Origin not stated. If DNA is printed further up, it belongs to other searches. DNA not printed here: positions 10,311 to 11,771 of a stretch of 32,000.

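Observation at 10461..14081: Q/D-type AAA+/VWA remodelling pair translationally coupled to an uncharacterised 7-TM membrane protein instead of a known client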

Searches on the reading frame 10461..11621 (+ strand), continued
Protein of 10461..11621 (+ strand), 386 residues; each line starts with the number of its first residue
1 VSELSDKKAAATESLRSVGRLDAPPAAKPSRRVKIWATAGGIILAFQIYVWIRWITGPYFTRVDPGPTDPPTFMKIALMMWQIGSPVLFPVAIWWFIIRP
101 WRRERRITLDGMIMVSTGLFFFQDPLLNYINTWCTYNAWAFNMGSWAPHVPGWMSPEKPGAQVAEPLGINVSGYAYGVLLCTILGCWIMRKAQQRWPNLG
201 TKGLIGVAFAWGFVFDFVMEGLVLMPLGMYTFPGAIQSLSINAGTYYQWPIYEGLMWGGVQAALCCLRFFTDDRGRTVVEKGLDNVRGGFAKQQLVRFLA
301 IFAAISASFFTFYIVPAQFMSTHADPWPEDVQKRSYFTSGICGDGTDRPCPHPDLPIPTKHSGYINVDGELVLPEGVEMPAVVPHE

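Call 29: find_homologous_proteins(query=A1, max_evalue=0.00001)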
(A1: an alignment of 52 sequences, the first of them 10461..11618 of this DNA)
Query A1 (52 sequences) (386 aa, profile of the alignment): 654 proteins with E <= 0.00001 among 8000 candidates; the best 120 are listed.
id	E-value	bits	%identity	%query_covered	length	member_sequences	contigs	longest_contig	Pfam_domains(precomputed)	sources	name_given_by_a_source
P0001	3.4e-153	528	87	100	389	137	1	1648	PF17198.10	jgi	jgi:hypothetical protein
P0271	8.2e-153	527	41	97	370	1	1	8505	PF17198.10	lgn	-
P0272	1.0e-150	520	47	93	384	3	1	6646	PF17198.10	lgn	-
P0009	1.7e-150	519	66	100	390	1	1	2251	PF17198.10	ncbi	-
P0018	1.8e-150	519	67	99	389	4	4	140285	PF17198.10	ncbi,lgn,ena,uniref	ncbi:spirocyclase AveC family protein [Williamsia sp.]|uniref:spirocyclase AveC family protein n=1 T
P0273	2.4e-150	519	45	99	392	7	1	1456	PF17198.10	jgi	jgi:hypothetical protein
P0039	4.3e-150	518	68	98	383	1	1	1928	PF17198.10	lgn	-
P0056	4.3e-150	518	67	100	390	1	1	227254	PF17198.10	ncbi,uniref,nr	ncbi:spirocyclase AveC family protein [Nocardia sp. BMG51109]|uniref:spirocyclase AveC family protei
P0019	1.1e-149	516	69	100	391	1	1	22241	PF17198.10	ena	-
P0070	1.1e-149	516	66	100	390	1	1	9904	PF17198.10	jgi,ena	-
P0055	1.7e-149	516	66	100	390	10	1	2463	PF17198.10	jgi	jgi:hypothetical protein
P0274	1.7e-149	516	65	97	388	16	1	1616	PF17198.10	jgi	jgi:uncharacterized protein DUF5135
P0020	1.8e-149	516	68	100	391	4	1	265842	PF17198.10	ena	-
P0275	2.0e-149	516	64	99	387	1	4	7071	PF17198.10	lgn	-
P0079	2.2e-149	515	66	100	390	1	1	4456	PF17198.10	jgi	jgi:hypothetical protein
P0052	2.8e-149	515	67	100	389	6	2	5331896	PF17198.10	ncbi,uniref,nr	ncbi:spirocyclase AveC family protein [Nocardia zapadnayensis]|uniref:spirocyclase AveC family prote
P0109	2.9e-149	515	66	100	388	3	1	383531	PF17198.10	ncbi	ncbi:spirocyclase AveC family protein [Actinocorallia aurea]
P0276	2.9e-149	515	63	100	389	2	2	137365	PF17198.10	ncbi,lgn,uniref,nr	ncbi:DUF5135 domain-containing protein [Mycobacterium asiaticum]|uniref:DUF5135 domain-containing pr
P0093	3.2e-149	515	66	100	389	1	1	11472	PF17198.10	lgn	-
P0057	3.8e-149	515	66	100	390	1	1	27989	PF17198.10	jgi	jgi:Spirocyclase AveC-like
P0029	5.3e-149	514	69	100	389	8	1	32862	PF17198.10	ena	-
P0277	7.6e-149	514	63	100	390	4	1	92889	PF17198.10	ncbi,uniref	ncbi:spirocyclase AveC family protein [Spirillospora sp. NPDC047279]|uniref:spirocyclase AveC family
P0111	8.9e-149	513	65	100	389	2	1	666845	PF17198.10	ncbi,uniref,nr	ncbi:spirocyclase AveC family protein [Nocardia sp. XZ_19_231]|uniref:spirocyclase AveC family prote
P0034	9.6e-149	513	69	100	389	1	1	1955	PF17198.10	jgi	jgi:hypothetical protein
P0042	1.1e-148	513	69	97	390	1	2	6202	PF17198.10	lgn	-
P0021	1.1e-148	513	67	100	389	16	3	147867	PF17198.10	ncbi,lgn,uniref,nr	ncbi:spirocyclase AveC family protein [Nocardia carnea]|uniref:spirocyclase AveC family protein n=1 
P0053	1.3e-148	513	67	99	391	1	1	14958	PF17198.10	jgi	jgi:uncharacterized protein DUF5135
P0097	1.4e-148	513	65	100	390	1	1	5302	PF17198.10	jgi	jgi:Spirocyclase AveC-like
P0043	1.6e-148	513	68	100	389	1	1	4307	PF17198.10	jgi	jgi:Spirocyclase AveC-like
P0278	1.7e-148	513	63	99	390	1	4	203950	PF17198.10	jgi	jgi:hypothetical protein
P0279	1.8e-148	512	65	100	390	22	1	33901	PF17198.10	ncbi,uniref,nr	ncbi:spirocyclase AveC family protein [Nocardia wallacei]|uniref:spirocyclase AveC family protein n=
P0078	1.8e-148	512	65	100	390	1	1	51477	PF17198.10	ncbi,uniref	ncbi:spirocyclase AveC family protein [Mycobacterium sp.]|uniref:spirocyclase AveC family protein n=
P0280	1.8e-148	512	64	100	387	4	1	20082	PF17198.10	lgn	-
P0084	2.0e-148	512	65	100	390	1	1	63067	PF17198.10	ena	-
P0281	2.4e-148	512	63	100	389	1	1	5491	PF17198.10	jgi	jgi:hypothetical protein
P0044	2.5e-148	512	68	100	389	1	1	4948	PF17198.10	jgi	jgi:hypothetical protein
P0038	2.9e-148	512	69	95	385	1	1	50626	PF17198.10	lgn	-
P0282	3.1e-148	512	63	92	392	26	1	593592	PF17198.10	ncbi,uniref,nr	ncbi:spirocyclase AveC family protein [Actinomadura barringtoniae]|uniref:Spirocyclase AveC family p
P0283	3.3e-148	512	65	100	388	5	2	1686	PF17198.10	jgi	jgi:hypothetical protein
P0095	3.3e-148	512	65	100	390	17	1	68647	PF17198.10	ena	-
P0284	3.8e-148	511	65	100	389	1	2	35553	PF17198.10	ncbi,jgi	ncbi:MAG TPA: spirocyclase AveC family protein [Mycobacterium sp.]|jgi:hypothetical protein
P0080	3.8e-148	511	65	100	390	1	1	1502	PF17198.10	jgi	jgi:hypothetical protein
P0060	4.2e-148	511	65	100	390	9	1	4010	PF17198.10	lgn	-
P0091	4.4e-148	511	65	99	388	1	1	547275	PF17198.10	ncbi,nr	ncbi:MAG: spirocyclase AveC family protein [Mycolicibacterium cosmeticum]|nr:spirocyclase AveC famil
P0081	4.4e-148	511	67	100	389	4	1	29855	PF17198.10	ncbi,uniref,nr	ncbi:spirocyclase AveC family protein [Nocardia carnea]|uniref:spirocyclase AveC family protein n=1 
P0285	4.5e-148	511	57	92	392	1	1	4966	PF17198.10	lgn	-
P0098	4.6e-148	511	65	100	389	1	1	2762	PF17198.10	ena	-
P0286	4.8e-148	511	66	100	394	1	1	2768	PF17198.10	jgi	jgi:hypothetical protein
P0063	4.8e-148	511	66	100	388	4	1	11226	PF17198.10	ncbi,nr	ncbi:DUF5135 domain-containing protein [Actinomadura cremea]|nr:DUF5135 domain-containing protein [A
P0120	4.8e-148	511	65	100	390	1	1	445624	PF17198.10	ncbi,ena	-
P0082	5.5e-148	511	66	100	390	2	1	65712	PF17198.10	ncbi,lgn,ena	-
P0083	5.7e-148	511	65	100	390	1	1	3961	PF17198.10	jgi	jgi:Spirocyclase AveC-like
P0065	5.9e-148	511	67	100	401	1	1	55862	PF17198.10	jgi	jgi:Spirocyclase AveC-like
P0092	6.3e-148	511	66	100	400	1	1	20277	PF17198.10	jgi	jgi:hypothetical protein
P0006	7.0e-148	510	70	100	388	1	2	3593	PF17198.10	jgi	jgi:hypothetical protein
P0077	7.4e-148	510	65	100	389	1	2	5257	PF17198.10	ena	-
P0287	7.8e-148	510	64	100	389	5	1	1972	PF17198.10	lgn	-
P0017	7.9e-148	510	70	99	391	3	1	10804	PF17198.10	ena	-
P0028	9.3e-148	510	69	100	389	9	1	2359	PF17198.10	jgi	jgi:hypothetical protein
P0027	9.4e-148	510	69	100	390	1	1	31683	PF17198.10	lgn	-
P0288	1.1e-147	510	63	100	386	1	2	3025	PF17198.10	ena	-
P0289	1.1e-147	510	45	97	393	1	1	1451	PF17198.10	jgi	jgi:Spirocyclase AveC-like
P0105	1.2e-147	510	65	100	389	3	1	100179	PF17198.10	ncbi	ncbi:spirocyclase AveC family protein [Nocardia rhamnosiphila]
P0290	1.2e-147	510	61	100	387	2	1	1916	PF17198.10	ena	-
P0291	1.2e-147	510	64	98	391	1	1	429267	PF17198.10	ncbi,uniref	ncbi:spirocyclase AveC family protein [Spirillospora sp. NPDC047279]|uniref:spirocyclase AveC family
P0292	1.2e-147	510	62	100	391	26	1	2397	PF17198.10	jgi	jgi:hypothetical protein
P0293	1.2e-147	510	66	97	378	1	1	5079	PF17198.10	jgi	-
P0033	1.3e-147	510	68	100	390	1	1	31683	PF17198.10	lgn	-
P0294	1.3e-147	510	65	100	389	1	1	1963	PF17198.10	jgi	jgi:hypothetical protein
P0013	1.3e-147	510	70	100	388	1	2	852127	PF17198.10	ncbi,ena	-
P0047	1.4e-147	510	68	100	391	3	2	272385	PF17198.10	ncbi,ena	-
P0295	1.5e-147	509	63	100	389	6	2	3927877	PF17198.10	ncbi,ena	-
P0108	1.5e-147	509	65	100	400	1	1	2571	PF17198.10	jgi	jgi:hypothetical protein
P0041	1.5e-147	509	67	100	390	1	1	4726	PF17198.10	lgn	-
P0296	1.5e-147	509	66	100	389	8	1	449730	PF17198.10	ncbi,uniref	ncbi:spirocyclase AveC family protein [Nocardia fusca]|uniref:spirocyclase AveC family protein n=1 T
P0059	1.7e-147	509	67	100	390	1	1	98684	PF17198.10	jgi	jgi:hypothetical protein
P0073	1.9e-147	509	67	100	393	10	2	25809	PF17198.10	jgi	jgi:hypothetical protein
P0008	2.0e-147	509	70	100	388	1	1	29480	PF17198.10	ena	-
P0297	2.0e-147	509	66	97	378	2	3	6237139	PF17198.10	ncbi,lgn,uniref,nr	ncbi:spirocyclase AveC family protein [Mycobacterium conspicuum]|uniref:DUF5135 domain-containing pr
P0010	2.2e-147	509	70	99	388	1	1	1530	PF17198.10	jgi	jgi:hypothetical protein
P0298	2.3e-147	509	65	100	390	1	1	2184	PF17198.10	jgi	jgi:hypothetical protein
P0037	2.4e-147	509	66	100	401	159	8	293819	PF17198.10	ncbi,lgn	-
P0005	2.4e-147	509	68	100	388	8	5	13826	PF17198.10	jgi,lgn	-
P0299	2.5e-147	509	63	100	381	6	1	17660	PF17198.10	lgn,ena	-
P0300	2.7e-147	509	63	100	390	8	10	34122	PF17198.10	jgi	jgi:Spirocyclase AveC-like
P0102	2.9e-147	508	66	98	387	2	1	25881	PF17198.10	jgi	jgi:hypothetical protein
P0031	3.1e-147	508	68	100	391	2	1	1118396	PF17198.10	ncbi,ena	-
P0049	3.2e-147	508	66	100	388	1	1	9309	PF17198.10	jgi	jgi:hypothetical protein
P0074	3.3e-147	508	65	100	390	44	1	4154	PF17198.10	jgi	jgi:hypothetical protein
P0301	3.4e-147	508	65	100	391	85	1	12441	PF17198.10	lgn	-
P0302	3.5e-147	508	64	100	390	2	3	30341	PF17198.10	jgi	jgi:hypothetical protein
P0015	3.5e-147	508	70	100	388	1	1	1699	PF17198.10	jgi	jgi:hypothetical protein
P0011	3.6e-147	508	70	100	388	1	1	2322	PF17198.10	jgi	jgi:Spirocyclase AveC-like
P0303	3.6e-147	508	62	100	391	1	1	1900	PF17198.10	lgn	-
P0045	3.7e-147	508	67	99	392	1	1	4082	PF17198.10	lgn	-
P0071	3.8e-147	508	68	100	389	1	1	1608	PF17198.10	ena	-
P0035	3.8e-147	508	66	99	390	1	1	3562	PF17198.10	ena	-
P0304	4.3e-147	508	59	100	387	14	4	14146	PF17198.10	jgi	jgi:uncharacterized protein DUF5135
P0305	4.4e-147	508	64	100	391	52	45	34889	PF17198.10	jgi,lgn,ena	-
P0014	4.4e-147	508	66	100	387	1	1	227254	PF17198.10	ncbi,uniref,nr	ncbi:spirocyclase AveC family protein [Nocardia sp. BMG51109]|uniref:spirocyclase AveC family protei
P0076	4.6e-147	508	66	100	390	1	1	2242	PF17198.10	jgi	jgi:hypothetical protein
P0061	4.8e-147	508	66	100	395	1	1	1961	PF17198.10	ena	-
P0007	5.0e-147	508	70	99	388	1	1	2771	PF17198.10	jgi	jgi:Spirocyclase AveC-like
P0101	5.2e-147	508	66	100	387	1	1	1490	PF17198.10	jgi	jgi:hypothetical protein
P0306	5.6e-147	507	64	100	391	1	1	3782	PF17198.10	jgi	jgi:hypothetical protein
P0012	5.8e-147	507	70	99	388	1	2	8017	PF17198.10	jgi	jgi:hypothetical protein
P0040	6.3e-147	507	68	100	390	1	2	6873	PF17198.10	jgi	jgi:hypothetical protein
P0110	6.8e-147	507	65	100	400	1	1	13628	PF17198.10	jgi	jgi:hypothetical protein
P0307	6.8e-147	507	65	99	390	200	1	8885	PF17198.10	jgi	jgi:hypothetical protein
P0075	7.2e-147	507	65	100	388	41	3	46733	PF17198.10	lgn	-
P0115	7.4e-147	507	68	100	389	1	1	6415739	PF17198.10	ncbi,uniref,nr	ncbi:hypothetical protein MycrhN_3983 [Mycolicibacterium rhodesiae NBB3]|uniref:DUF5135 domain-conta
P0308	7.7e-147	507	63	100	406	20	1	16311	PF17198.10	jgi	jgi:hypothetical protein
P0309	8.0e-147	507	63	99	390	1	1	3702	PF17198.10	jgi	jgi:Spirocyclase AveC-like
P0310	8.0e-147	507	61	97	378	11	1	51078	PF17198.10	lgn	-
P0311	8.1e-147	507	65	93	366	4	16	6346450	PF17198.10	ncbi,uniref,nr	ncbi:DUF5135 domain-containing protein [Mycobacterium kiyosense]|uniref:DUF5135 domain-containing pr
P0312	8.1e-147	507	64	100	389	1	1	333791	PF17198.10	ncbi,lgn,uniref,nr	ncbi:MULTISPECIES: spirocyclase AveC family protein [unclassified Mycobacterium]|uniref:spirocyclase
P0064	8.5e-147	507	66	100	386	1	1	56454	PF17198.10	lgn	-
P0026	9.2e-147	507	68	100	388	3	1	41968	PF17198.10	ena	-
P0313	9.4e-147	507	43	100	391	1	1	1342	PF17198.10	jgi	jgi:hypothetical protein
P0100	9.9e-147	507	66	100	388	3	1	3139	PF17198.10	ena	-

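Call 30: find_encoding_contigs(protein=P0271, flank=8000, max_places=2)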
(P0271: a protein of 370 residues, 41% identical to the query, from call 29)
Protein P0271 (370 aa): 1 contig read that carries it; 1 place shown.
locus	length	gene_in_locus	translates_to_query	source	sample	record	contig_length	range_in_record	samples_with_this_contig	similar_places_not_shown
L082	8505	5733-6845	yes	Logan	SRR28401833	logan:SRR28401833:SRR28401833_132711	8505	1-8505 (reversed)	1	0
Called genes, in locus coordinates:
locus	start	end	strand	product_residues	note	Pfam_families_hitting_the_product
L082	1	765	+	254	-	?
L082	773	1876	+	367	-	PF17198:AveC_like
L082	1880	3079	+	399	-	PF00067:p450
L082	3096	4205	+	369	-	PF17198:AveC_like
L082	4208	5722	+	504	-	PF13458:Peripla_BP_6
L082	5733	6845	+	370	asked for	PF17198:AveC_like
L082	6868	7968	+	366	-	PF17198:AveC_like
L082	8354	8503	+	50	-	?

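Call 31: find_encoding_contigs(protein=P0228, flank=8000, max_places=2)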
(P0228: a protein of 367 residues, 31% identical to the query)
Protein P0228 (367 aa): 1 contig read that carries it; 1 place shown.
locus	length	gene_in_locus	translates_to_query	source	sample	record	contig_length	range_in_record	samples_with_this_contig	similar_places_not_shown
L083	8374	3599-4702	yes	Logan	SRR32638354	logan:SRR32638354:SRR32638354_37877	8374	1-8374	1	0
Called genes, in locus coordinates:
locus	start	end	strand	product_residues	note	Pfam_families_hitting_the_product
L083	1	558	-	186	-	?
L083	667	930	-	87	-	-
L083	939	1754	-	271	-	PF07728:AAA_5, PF08406:CbbQ_C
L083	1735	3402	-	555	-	-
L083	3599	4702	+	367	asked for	PF17198:AveC_like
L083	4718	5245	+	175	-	PF12802:MarR_2 (weak), PF01047:MarR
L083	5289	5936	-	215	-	PF00440:TetR_N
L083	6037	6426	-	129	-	PF02036:SCP2 (weak)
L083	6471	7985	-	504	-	PF00171:Aldedh, PF05893:LuxC (weak)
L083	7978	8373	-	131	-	?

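Call 34: find_related_loci(query=A2, collection=metagenome_contigs, flank=7000)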
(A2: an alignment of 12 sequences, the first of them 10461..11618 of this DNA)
Query A2 (386 aa) in metagenome_contigs; peptide patterns used: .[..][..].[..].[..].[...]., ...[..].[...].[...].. (x = any residue, [..] = any of these).
457 stretches matched a pattern; 359 encode a relative of the query (tblastn E <= 1e-3); the best 80 are kept; 80 distinct loci.
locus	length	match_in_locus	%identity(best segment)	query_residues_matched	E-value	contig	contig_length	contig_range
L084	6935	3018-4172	91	1-386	0e+0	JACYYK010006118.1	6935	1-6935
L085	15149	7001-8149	90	1-386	0e+0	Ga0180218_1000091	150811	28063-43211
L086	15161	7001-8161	87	1-386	0e+0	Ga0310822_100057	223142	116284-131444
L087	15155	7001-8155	86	1-386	0e+0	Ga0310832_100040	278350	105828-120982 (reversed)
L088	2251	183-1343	66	1-386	0e+0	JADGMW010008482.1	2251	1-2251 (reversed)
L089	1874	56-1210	67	1-386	0e+0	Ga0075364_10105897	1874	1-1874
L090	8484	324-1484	69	1-386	2e-180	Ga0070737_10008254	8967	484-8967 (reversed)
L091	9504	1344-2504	69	1-386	6e-180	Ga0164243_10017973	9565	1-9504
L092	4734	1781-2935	67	1-386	0e+0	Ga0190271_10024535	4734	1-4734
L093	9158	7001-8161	66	1-386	3e-177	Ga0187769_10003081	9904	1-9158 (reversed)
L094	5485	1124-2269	66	1-386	4e-180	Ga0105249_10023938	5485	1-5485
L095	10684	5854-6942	70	24-386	2e-176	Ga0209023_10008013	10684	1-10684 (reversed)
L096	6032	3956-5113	65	1-386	3e-178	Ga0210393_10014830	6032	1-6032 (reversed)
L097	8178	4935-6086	67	1-386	2e-176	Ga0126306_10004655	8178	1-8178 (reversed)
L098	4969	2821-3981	65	1-386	3e-180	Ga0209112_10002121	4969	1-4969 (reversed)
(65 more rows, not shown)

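Call 44: find_encoding_contigs(protein=P0186, flank=8000, max_places=3)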
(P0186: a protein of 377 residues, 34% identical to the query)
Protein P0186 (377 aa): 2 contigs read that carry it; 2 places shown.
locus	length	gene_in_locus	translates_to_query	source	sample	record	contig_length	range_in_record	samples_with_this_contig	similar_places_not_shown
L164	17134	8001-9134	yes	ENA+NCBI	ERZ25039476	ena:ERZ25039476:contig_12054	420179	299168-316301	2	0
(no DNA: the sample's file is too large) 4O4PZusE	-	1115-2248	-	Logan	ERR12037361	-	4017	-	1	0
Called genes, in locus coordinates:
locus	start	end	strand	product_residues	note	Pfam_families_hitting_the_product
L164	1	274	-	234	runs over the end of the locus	PF01636:APH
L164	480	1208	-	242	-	-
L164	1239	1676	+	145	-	PF13635:DUF4143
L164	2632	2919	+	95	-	PF13683:rve_3, PF13333:rve_2 (weak)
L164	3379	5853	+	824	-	PF00196:GerE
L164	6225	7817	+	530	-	PF13433:Peripla_BP_5 (weak), PF13458:Peripla_BP_6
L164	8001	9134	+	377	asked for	PF17198:AveC_like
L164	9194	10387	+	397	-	PF02771:Acyl-CoA_dh_N, PF08028:Acyl-CoA_dh_2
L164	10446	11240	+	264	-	PF07728:AAA_5, PF08406:CbbQ_C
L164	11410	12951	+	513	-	PF13519:VWA_2 (weak)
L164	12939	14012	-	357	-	-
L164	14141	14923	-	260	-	-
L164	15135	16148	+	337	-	PF01636:APH, PF02958:EcKL (weak)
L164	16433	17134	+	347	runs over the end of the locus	PF23213:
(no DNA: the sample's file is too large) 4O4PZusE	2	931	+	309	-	?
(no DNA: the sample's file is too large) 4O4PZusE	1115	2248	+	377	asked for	PF17198:AveC_like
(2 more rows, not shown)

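Call 46: find_encoding_contigs(protein=P0265, flank=8000, max_places=3)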
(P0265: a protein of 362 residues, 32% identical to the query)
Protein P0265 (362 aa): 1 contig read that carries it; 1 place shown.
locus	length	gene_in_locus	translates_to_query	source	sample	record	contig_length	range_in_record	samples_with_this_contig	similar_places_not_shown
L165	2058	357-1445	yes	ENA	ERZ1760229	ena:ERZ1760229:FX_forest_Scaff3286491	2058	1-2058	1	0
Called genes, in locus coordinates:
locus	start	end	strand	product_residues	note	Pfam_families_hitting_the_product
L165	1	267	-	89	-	?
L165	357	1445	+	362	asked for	PF17198:AveC_like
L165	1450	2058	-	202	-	?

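Call 47: find_encoding_contigs(protein=P0137, flank=8000, max_places=3)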
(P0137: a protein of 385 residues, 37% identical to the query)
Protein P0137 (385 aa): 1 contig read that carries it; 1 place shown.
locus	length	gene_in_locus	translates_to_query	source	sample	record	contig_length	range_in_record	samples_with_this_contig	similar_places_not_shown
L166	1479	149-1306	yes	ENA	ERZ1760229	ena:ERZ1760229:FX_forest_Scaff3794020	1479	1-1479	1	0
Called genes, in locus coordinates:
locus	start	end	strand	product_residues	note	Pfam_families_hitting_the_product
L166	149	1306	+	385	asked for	PF17198:AveC_like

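Call 48: list_cluster_members(proteins=[P0124, P0127, P0133, P0142, P0161, P0170, P0202, P0219, P0235, P0246])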
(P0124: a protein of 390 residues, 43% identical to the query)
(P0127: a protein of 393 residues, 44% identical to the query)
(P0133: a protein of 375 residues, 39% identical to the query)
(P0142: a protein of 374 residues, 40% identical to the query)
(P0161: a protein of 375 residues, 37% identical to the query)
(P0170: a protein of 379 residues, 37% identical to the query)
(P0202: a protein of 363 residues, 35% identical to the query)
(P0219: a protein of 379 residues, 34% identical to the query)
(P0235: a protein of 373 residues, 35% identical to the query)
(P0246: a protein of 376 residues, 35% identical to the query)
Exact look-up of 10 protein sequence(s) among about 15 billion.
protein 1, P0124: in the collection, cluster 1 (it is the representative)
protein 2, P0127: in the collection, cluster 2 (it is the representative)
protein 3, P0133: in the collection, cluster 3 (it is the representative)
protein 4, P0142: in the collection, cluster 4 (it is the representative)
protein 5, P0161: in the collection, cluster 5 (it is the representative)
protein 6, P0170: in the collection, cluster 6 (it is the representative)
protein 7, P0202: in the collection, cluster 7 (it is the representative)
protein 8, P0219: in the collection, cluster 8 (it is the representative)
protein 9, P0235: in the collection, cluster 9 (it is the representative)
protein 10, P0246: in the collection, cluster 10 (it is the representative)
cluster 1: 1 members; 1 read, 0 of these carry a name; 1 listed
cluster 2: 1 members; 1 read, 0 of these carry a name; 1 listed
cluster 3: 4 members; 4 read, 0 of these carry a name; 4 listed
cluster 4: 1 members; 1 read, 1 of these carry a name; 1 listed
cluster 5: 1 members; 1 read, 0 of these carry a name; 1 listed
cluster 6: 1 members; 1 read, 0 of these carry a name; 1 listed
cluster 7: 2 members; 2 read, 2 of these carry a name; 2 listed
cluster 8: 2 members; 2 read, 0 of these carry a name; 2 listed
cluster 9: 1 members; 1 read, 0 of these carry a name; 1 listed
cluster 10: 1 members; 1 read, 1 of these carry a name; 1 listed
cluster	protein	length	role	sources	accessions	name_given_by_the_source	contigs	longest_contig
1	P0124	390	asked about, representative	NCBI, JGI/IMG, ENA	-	-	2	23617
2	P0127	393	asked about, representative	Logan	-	-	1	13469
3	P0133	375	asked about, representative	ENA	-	-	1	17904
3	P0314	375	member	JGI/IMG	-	-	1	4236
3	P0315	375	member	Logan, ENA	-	-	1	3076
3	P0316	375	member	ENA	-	-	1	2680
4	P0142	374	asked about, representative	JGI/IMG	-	hypothetical protein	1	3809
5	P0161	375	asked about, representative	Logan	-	-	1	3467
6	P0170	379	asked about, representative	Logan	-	-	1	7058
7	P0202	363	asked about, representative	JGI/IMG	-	hypothetical protein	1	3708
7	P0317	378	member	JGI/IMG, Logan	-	hypothetical protein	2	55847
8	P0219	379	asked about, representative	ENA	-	-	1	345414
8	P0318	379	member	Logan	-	-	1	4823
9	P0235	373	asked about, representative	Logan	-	-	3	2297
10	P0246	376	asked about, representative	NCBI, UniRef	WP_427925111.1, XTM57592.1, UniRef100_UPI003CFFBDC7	spirocyclase AveC family protein [Streptomyces sp. cg40] | spirocyclase AveC family protein n=1 Tax=Streptomyces sp. cg40 TaxID=3419764 ...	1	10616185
